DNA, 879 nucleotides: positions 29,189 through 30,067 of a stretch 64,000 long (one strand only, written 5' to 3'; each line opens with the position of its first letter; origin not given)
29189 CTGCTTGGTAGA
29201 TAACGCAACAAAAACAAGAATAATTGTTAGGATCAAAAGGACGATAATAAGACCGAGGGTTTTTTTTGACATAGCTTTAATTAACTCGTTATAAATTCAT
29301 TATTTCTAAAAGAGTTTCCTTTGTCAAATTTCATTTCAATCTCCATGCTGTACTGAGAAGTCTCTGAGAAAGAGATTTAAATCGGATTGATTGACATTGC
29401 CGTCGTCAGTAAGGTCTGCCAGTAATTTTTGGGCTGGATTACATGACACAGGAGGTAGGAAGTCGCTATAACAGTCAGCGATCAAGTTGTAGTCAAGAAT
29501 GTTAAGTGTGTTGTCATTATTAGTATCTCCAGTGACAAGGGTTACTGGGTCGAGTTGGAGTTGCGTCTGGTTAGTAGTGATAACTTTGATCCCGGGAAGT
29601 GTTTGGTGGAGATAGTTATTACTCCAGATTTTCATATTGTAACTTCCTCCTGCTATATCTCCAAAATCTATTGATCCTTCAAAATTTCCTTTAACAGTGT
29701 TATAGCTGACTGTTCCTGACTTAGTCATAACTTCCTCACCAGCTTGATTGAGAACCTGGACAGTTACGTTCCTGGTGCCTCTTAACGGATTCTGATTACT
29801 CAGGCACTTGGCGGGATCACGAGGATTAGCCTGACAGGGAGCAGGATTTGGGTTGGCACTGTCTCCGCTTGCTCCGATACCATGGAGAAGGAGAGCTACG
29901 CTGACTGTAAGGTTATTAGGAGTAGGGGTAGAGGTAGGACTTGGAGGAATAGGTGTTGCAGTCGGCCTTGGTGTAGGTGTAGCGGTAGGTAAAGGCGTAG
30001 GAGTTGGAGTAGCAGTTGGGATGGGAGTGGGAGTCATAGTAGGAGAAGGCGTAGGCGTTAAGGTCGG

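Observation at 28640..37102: Co-directional block of three dockerin-tailed secreted modular proteins plus a small anchored beta-domain protein: a candidate cohesin-dockerin-like surface assembly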

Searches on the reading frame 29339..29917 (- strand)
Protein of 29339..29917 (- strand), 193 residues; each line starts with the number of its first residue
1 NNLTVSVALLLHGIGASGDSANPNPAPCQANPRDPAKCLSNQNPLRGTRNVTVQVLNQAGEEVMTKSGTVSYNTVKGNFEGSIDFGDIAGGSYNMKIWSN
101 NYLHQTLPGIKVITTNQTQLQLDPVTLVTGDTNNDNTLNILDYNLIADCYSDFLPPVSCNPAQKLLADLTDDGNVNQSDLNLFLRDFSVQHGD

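Call 23: find_homologous_proteins(query=window:29339-29917:-)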
Query seq(193 aa) (193 aa): 47 proteins with E <= 0.001 among 134 candidates.
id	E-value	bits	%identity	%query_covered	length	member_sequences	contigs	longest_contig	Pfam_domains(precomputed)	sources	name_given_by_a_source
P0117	2.2e-80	287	100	67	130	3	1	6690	-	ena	-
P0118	2.4e-42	163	50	97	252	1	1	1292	-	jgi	jgi:hypothetical protein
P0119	3.2e-41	159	46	100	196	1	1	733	-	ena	-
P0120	3.2e-39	153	48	95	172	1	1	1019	-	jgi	jgi:hypothetical protein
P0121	8.9e-39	151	44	98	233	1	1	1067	PF00404.25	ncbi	ncbi:MAG: dockerin type I domain-containing protein, partial [Minisyncoccia bacterium]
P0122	5.6e-38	149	42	98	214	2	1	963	-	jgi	jgi:hypothetical protein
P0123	1.1e-37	148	43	99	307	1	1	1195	-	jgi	jgi:hypothetical protein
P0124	3.2e-37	146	44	97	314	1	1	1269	-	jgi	jgi:hypothetical protein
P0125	1.9e-36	144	43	100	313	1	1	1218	PF00404.25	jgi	jgi:hypothetical protein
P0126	3.1e-36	143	42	95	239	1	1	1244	PF00404.25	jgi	jgi:hypothetical protein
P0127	4.8e-36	142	43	96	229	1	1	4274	-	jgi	-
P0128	1.4e-35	141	42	95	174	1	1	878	PF00404.25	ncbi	-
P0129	7.7e-34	135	43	97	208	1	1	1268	-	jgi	jgi:hypothetical protein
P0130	1.3e-33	134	43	96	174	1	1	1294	-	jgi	jgi:hypothetical protein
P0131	2.6e-33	133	40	100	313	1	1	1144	PF04389.23,PF00404.25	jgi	jgi:hypothetical protein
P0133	5.0e-33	132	41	98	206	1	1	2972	PF00404.25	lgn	-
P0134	8.5e-33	132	41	99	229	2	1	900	PF00404.25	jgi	jgi:hypothetical protein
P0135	3.0e-32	130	43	79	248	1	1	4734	PF00404.25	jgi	jgi:hypothetical protein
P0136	7.3e-32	129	49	65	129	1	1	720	PF00404.25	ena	-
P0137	1.2e-31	128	45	93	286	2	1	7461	PF00404.25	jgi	jgi:hypothetical protein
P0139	4.9e-31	126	39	95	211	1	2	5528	PF00404.25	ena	-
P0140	1.6e-30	124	40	95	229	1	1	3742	PF00404.25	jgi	jgi:hypothetical protein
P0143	6.0e-30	122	44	79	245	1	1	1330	PF00404.25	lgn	-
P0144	2.3e-29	120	39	96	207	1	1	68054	-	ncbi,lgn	-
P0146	1.0e-28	118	42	95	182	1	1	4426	PF00404.25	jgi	jgi:hypothetical protein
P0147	1.0e-28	118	42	97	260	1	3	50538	-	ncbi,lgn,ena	ncbi:MAG: hypothetical protein AAB553_07065 [Patescibacteria group bacterium]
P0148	1.2e-28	118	38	99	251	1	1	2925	PF00404.25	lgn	-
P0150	7.3e-27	112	41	96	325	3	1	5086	PF00404.25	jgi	jgi:hypothetical protein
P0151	8.3e-27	112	37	95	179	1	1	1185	PF00404.25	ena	-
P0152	8.6e-27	112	44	74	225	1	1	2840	PF00404.25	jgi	jgi:hypothetical protein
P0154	9.0e-27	112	40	95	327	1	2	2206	PF00404.25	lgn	-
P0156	1.2e-25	108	36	99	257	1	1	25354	PF00404.25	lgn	-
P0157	1.2e-25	108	40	96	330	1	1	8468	PF00404.25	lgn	-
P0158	1.2e-25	108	44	94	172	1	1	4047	PF00404.25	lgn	-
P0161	3.3e-22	97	35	95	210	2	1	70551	PF00404.25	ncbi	-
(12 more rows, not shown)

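Call 50: predict_structure(alignment_id=A4)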
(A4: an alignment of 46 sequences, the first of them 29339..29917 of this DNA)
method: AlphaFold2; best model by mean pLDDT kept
length: 193 residues; sequences in the alignment: 46
mean_pLDDT: 91.7   pTM: 0.86
mean pLDDT of the five models: 91.7, 90.8, 90.1, 89.8, 88.4
residues with pLDDT >= 90: 154; 70-90: 23; 50-70: 14; < 50: 2
segments of 3 or more residues with pLDDT < 50: none
pLDDT, mean of each block of 10 residues (from residue 1): 96 91 68 70 96 98 98 95 97 98 96 97 96 95 96 88 96 96 90 48
secondary structure, 60 per line:
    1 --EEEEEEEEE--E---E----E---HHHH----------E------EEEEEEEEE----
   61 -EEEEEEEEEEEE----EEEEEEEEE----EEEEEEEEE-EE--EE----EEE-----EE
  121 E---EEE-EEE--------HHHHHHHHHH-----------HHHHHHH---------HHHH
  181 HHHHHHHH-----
elements in order: E3-11 H27-30 E48-56 E62-73 E78-86 E91-99 E111-113 E119-121 E125-127 E129-131 H140-149 H161-167 H177-188

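Call 55: fold_search(model_id=the predicted structure, library=pdb)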
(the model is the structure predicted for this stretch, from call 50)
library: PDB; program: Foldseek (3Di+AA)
matches with E <= 10: 1330; with E <= 0.001: 12
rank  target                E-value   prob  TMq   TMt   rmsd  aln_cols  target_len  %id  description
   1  2b59_B                2.1e-06  1.00  0.48  0.57   6.4       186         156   18  The type II cohesin dockerin complex (released 2005-10-11)
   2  3kcp_A                3.9e-06  1.00  0.52  0.36   5.8       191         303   19  Crystal structure of interacting Clostridium thermocellum multimodular components (released 2010-02-09)
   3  4wi0_B                3.9e-06  1.00  0.49  0.59   5.9       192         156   17  Crystal structure of Coh3ScaB-XDoc_M2ScaA complex: A C-terminal interface mutant of type II Cohesin-X-Dockerin complex (released 2015-10-07)
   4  4fl4_C                5.0e-06  1.00  0.51  0.35   5.6       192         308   18  Scaffoldin conformation and dynamics revealed by a ternary complex from the Clostridium thermocellum cellulosome (released 2012-06-27)
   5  5g5d_B                5.3e-06  1.00  0.51  0.61   5.6       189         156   18  Crystal Structure of the CohScaC2-XDocCipA type II complex from Clostridium thermocellum (released 2017-04-05)
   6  4u3s_B                8.6e-06  1.00  0.53  0.63   5.0       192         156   19  Crystal structure of Coh3ScaB-XDoc_M1ScaA complex: A N-terminal interface mutant of type II Cohesin-X-Dockerin complex (released 2015-07-29)
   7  5k39_B                8.6e-06  1.00  0.51  0.62   6.1       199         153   18  THE TYPE II COHESIN DOCKERIN COMPLEX FROM CLOSTRIDIUM THERMOCELLUM (released 2017-03-29)
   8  4fl4_I                1.3e-05  1.00  0.51  0.34   5.7       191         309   18  Scaffoldin conformation and dynamics revealed by a ternary complex from the Clostridium thermocellum cellulosome (released 2012-06-27)
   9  5m0y_B                1.6e-05  1.00  0.47  0.57   6.2       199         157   18  Crystal Structure of the CohScaA-XDocCipB type II complex from Clostridium thermocellum at 1.5Angstrom resolution (released 2017-09-06)
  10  4fl4_L                2.1e-05  1.00  0.53  0.36   5.5       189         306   17  Scaffoldin conformation and dynamics revealed by a ternary complex from the Clostridium thermocellum cellulosome (released 2012-06-27)
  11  8qox_B                3.2e-04  1.00  0.30  0.15   5.1       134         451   16  Two-component assembly of SlaA and SlaB S-layer proteins of Sulfolobus acidocaldarius (released 2024-02-21)
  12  8bdw_A                9.1e-04  1.00  0.29  0.50   5.5       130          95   12  Crystal structure of CnaB2 domain from Lactobacillus plantarum (released 2023-02-22)
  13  4h40_B                3.6e-03  0.99  0.36  0.25   7.8       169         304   14  Crystal structure of a putative cell adhesion protein (BF2867) from Bacteroides fragilis NCTC 9343 at 2.57 A resolutio (released 2012-10-03)
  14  6fwv_B                4.9e-03  0.99  0.28  0.12   5.7       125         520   14  The Bacillus anthracis TIE protein (released 2018-08-08)
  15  4cgt                  5.9e-03  0.63  0.21  0.08  11.5       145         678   10  DELETION MUTANT DELTA(145-150), F151D OF CYCLODEXTRIN GLYCOSYLTRANSFERASE (released 1998-08-12)
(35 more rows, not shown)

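Call 60: search_solved_structures(query=A4, max_evalue=0.01, show_alignments=2)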
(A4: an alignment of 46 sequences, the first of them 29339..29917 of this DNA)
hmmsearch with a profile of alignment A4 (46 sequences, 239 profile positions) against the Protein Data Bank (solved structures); distinct sequences matched with E-value up to 0.01: 14.
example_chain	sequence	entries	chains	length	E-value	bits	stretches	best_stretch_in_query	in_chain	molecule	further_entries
2b59_B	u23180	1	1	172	7.1e-08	35.5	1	136-226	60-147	Cellulosomal scaffolding protein A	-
3kcp_A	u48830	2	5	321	2.7e-07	33.6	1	136-225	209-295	Cellulosomal-scaffolding protein A | Cellulosome anchoring protein cohesin region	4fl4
5g5d_B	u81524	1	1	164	1.1e-06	31.6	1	136-226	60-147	CELLULOSOMAL-SCAFFOLDING PROTEIN A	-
4wi0_B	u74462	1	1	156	3.2e-05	26.8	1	126-225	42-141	Cellulosomal scaffoldin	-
4u3s_B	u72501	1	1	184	0.00012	24.9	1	126-225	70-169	Cellulosomal scaffoldin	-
2yik_A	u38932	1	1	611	0.00057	22.7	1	168-229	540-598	ENDOGLUCANASE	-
4fl4_A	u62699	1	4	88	0.00058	22.7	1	175-231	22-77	Glycoside hydrolase family 9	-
1daq_A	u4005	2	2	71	0.001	21.9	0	209-231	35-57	ENDOGLUCANASE SS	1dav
2mte_A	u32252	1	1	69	0.0012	21.6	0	209-231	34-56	Cellulose 1,4-beta-cellobiosidase (reducing end) CelS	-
5k39_B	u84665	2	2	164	0.0018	21.1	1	138-234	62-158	Dockerin module from a protein of unknown function | Ig domain protein group 2 domain protein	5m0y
4cj0_A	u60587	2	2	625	0.002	20.9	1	166-231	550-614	ENDOGLUCANASE D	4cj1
1clc_A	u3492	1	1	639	0.002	20.9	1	166-231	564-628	ENDOGLUCANASE CELD; EC: 3.2.1.4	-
1ohz_B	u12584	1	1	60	0.0041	19.9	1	176-231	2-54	ENDO-1,4-BETA-XYLANASE Y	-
2ccl_B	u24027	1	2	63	0.0042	19.8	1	175-231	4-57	ENDO-1,4-BETA-XYLANASE Y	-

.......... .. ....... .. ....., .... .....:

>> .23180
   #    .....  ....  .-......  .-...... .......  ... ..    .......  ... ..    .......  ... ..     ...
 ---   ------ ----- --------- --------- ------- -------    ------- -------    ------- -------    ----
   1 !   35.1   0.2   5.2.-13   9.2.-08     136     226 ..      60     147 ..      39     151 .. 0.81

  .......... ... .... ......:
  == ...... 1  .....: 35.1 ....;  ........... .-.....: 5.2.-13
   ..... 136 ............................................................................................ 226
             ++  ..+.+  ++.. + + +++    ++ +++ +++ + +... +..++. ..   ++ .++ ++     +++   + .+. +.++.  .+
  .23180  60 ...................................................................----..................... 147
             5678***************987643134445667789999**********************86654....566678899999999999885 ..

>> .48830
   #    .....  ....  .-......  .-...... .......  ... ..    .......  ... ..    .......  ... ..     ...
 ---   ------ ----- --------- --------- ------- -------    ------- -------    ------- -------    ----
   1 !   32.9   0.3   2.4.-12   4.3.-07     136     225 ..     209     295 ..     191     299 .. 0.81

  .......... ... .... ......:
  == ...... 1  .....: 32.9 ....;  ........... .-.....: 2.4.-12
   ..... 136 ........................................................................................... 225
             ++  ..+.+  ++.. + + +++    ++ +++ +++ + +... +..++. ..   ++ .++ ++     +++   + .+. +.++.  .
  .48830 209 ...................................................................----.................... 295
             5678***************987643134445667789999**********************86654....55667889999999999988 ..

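Call 63: find_encoding_contigs(protein=P0144, flank=8000, max_places=1)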
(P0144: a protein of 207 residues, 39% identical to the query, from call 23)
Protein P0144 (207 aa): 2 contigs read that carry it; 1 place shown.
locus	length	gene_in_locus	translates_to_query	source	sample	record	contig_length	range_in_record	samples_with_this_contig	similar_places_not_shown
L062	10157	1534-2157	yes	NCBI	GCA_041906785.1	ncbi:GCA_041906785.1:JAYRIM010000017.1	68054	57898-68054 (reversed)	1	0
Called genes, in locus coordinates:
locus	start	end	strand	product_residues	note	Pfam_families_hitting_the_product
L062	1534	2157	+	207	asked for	-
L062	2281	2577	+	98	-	-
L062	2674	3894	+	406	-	-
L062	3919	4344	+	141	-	-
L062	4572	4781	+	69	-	-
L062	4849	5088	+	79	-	-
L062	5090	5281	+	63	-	-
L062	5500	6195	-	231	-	PF00520:Ion_trans, PF07885:Ion_trans_2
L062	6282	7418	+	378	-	PF00480:ROK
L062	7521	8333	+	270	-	PF00188:CAP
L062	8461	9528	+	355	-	-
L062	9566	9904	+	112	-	PF05635:23S_rRNA_IVP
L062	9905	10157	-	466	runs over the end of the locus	PF08245:Mur_ligase_M (faint), PF02875:Mur_ligase_C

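Call 64: find_encoding_contigs(protein=P0147, flank=8000, max_places=1)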
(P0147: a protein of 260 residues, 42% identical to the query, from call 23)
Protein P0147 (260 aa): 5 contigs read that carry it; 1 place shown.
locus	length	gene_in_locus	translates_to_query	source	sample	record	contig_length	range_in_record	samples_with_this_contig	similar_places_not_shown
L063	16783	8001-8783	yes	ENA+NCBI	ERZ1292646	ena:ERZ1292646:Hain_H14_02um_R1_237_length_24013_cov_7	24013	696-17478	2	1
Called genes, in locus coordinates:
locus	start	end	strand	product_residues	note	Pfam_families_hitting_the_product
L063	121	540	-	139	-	PF00293:NUDIX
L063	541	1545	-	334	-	PF00303:Thymidylat_synt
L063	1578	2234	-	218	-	PF00702:Hydrolase, PF12710:HAD (weak), PF13419:HAD_2, PF13242:Hydrolase_like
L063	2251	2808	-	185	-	PF01850:PIN (faint)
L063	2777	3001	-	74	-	-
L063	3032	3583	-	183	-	PF06559:DCD_N (weak), PF22769:DCD, PF00692:dUTPase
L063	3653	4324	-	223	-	PF01712:dNK (weak), PF02223:Thymidylate_kin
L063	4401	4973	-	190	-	PF06559:DCD_N (weak), PF22769:DCD, PF00692:dUTPase (weak)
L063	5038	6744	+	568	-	PF17210:SdrD_B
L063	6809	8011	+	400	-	PF00963:Cohesin (weak)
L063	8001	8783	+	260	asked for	-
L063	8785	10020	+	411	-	PF00404:Dockerin_1 (weak)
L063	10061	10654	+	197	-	PF00963:Cohesin (weak)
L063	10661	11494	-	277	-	-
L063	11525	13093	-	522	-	PF00329:Complex1_30kDa, PF00346:Complex1_49kDa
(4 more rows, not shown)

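Call 65: find_encoding_contigs(protein=P0161, flank=8000, max_places=1)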
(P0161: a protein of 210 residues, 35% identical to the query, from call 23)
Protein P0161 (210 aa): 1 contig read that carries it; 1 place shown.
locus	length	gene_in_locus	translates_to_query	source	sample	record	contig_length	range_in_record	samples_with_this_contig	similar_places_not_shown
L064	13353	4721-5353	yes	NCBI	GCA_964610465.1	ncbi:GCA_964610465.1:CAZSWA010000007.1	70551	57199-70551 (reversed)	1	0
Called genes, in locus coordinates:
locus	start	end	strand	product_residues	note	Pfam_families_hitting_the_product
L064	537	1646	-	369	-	-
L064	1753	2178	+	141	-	-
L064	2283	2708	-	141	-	-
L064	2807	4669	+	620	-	-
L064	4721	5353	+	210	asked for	PF00404:Dockerin_1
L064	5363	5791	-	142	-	PF00293:NUDIX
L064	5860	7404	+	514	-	-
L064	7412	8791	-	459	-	PF00155:Aminotran_1_2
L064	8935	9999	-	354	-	PF00478:IMPDH, PF03060:NMO (weak), PF04131:NanE (weak), PF01070:FMN_dh (weak)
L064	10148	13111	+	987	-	PF00005:ABC_tran (faint), PF02463:SMC_N (faint), PF03193:RsgA_GTPase (faint), PF13191:AAA_16 (faint), PF13476:AAA_23 (faint), PF13481:AAA_25 (faint), PF17760:UvrA_inter, PF17755:UvrA_DNA-bind, +4 more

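Call 74: search_protein_representatives(alignment_id=A4)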
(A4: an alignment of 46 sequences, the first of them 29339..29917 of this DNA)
Query: 46 sequences, 239 profile positions. Proteins with E-value up to 0.001 (for the whole library): 5109; up to 1e-10: 2136; up to 1e-30: 1293. The best 150 are listed.
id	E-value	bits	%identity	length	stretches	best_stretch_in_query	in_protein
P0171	4.2e-85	301.4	-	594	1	24-239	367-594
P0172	1.0e-84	300.2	-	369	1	24-239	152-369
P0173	3.5e-84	298.4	-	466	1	35-239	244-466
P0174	4.8e-84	298.0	-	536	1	35-239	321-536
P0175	5.1e-84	297.9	-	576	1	35-239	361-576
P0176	7.1e-84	297.4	-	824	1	35-239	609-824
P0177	1.3e-83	296.6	-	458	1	21-239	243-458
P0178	1.3e-83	296.5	-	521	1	18-239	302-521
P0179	3.1e-83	295.3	-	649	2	50-239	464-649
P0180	3.3e-83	295.2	-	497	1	24-239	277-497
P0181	4.0e-83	295.0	-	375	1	29-238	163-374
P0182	4.2e-83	294.9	-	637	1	34-238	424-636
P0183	4.4e-83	294.8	-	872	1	36-239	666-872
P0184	5.6e-83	294.5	-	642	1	35-239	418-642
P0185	6.7e-83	294.2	-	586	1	25-239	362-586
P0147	4.8e-78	278.3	-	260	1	11-238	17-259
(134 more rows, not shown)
